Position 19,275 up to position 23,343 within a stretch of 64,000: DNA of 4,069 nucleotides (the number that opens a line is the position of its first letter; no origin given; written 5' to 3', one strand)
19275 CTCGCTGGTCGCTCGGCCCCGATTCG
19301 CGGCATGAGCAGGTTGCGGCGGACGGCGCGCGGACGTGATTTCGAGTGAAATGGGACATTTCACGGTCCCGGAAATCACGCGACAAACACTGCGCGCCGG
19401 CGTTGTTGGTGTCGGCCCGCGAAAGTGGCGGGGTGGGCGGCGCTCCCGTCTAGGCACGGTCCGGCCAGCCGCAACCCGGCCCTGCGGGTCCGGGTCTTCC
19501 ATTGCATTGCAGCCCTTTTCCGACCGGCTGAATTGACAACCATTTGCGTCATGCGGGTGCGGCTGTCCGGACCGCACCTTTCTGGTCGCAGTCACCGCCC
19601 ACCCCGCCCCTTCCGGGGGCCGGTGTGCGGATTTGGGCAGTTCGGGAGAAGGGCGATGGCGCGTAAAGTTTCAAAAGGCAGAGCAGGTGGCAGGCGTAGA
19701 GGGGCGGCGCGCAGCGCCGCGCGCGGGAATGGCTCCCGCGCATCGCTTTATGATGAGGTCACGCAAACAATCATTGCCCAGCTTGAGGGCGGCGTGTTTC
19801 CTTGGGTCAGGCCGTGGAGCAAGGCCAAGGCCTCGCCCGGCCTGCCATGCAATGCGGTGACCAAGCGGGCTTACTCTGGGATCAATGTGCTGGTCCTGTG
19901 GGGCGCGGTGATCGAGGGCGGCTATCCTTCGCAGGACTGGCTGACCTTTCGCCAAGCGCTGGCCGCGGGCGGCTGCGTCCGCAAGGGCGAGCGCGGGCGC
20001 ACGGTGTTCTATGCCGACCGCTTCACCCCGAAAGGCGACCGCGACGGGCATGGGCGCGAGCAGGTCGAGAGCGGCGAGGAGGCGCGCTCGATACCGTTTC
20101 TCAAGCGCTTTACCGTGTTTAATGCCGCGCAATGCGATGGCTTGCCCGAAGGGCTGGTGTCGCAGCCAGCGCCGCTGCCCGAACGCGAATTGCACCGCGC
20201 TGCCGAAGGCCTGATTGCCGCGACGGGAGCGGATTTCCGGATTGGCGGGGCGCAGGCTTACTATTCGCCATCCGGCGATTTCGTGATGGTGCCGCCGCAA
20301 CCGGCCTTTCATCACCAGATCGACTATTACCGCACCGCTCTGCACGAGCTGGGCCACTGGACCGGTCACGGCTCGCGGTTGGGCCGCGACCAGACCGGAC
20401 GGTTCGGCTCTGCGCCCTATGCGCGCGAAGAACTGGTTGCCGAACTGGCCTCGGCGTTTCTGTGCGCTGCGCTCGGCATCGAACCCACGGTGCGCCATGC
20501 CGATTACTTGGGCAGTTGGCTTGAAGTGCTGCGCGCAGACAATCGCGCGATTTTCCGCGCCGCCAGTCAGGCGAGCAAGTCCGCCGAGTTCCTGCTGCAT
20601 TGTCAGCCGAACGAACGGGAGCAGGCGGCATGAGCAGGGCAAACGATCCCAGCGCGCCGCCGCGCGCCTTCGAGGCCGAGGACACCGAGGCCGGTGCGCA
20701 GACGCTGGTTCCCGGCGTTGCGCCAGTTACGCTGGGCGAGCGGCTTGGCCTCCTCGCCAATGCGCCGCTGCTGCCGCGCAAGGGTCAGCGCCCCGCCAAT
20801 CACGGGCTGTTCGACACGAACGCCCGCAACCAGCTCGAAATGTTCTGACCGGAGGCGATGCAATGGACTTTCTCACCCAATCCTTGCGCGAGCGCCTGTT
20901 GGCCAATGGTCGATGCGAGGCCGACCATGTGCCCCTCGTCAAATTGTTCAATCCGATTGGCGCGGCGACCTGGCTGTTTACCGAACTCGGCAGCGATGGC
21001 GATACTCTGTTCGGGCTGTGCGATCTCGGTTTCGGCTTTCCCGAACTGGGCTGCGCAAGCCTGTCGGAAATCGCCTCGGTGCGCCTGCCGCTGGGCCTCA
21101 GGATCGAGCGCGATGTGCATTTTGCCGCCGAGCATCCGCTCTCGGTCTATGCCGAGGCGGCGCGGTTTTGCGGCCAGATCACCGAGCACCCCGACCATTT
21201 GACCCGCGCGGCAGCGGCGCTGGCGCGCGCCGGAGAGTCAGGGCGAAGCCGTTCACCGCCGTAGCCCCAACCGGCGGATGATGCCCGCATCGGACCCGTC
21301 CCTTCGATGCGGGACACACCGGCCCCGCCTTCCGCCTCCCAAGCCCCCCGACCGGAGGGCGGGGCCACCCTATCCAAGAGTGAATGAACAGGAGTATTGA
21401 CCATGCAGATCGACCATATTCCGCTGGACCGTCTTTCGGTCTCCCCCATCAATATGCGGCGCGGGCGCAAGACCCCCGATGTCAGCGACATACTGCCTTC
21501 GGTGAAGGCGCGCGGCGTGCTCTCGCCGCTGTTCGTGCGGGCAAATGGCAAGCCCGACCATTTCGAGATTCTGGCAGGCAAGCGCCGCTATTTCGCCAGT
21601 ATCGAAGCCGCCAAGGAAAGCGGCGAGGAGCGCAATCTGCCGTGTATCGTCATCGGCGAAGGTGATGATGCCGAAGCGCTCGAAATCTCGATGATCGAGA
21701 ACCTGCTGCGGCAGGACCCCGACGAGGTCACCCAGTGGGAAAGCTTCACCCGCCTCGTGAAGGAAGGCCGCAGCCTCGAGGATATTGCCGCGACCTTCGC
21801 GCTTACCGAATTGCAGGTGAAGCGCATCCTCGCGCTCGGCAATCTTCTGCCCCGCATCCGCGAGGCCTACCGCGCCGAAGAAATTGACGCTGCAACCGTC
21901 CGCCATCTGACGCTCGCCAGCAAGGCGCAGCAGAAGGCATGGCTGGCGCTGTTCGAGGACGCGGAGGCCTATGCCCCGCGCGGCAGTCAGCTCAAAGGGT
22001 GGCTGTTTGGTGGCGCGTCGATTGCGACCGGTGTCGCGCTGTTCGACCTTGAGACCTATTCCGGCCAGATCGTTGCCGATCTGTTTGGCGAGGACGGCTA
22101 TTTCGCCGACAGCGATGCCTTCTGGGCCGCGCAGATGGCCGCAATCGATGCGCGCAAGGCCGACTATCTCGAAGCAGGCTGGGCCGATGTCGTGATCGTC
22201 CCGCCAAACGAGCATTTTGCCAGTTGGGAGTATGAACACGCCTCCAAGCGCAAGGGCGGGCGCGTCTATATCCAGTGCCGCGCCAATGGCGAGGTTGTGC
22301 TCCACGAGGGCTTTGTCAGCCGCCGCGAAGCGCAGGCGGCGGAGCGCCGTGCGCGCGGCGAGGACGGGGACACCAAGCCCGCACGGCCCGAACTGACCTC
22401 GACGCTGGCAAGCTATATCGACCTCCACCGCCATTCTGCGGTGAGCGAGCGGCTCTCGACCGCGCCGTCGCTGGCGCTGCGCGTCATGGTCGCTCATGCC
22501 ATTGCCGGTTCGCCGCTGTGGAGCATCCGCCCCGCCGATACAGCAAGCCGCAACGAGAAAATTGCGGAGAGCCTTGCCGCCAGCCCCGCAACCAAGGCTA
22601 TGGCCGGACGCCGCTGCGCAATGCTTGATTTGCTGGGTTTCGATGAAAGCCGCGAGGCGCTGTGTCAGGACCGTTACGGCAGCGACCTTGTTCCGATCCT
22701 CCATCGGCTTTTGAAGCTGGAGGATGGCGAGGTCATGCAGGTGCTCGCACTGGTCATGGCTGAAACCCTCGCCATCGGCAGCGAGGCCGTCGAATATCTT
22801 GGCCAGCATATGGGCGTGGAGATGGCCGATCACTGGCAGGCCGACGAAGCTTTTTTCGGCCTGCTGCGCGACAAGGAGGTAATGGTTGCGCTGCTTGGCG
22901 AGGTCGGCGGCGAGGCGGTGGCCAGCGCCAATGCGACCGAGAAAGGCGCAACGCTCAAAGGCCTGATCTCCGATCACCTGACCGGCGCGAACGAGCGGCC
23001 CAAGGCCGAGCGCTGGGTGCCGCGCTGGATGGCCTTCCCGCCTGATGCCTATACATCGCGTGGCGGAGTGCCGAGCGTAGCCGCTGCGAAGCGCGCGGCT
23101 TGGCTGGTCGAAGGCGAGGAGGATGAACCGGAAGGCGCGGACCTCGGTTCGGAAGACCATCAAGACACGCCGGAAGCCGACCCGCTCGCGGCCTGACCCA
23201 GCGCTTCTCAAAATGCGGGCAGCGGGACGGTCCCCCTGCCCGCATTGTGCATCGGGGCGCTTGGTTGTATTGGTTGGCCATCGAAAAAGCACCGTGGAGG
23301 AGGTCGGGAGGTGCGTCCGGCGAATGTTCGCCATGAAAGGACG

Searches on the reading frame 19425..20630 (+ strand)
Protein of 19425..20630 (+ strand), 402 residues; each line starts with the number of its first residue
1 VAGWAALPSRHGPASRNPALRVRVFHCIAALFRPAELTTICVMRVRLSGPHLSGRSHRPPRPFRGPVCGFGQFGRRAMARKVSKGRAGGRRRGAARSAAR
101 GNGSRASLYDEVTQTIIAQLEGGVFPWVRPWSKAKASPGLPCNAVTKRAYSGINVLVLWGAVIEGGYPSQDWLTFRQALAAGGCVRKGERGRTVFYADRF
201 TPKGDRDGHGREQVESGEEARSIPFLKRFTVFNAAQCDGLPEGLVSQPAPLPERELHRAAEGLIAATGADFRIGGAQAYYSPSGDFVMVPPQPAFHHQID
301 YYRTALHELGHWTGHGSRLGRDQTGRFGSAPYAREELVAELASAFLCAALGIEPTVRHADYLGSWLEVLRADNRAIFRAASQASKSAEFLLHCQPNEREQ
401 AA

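Call 37: search_protein_families(library=pfam, proteins=[window:19425-20630:+], max_evalue=0.00001)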
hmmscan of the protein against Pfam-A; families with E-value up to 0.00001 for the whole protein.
window:19425-20630:+ (402 aa): 2 families
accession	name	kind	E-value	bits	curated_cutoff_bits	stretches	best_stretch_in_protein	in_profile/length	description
PF18818.7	MPTase-PolyVal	-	8.8e-52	174.9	27.5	1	259-382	2-126/126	Zincin-like metallopeptidase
PF08401.16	ArdcN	-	5e-40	137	22.6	1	107-232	2-123/123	N-terminal domain of anti-restriction factor ArdC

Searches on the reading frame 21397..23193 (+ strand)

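Call 72: search_protein_families(library=pfam, proteins=[window:21397-23193:+], max_evalue=0.0001)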
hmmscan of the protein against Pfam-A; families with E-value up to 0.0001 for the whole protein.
window:21397-23193:+ (599 aa): 1 family
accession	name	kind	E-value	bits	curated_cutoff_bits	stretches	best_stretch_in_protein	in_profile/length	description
PF02195.25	ParB_N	-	2e-11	44.2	26.3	1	4-103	2-94/95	ParB N-terminal domain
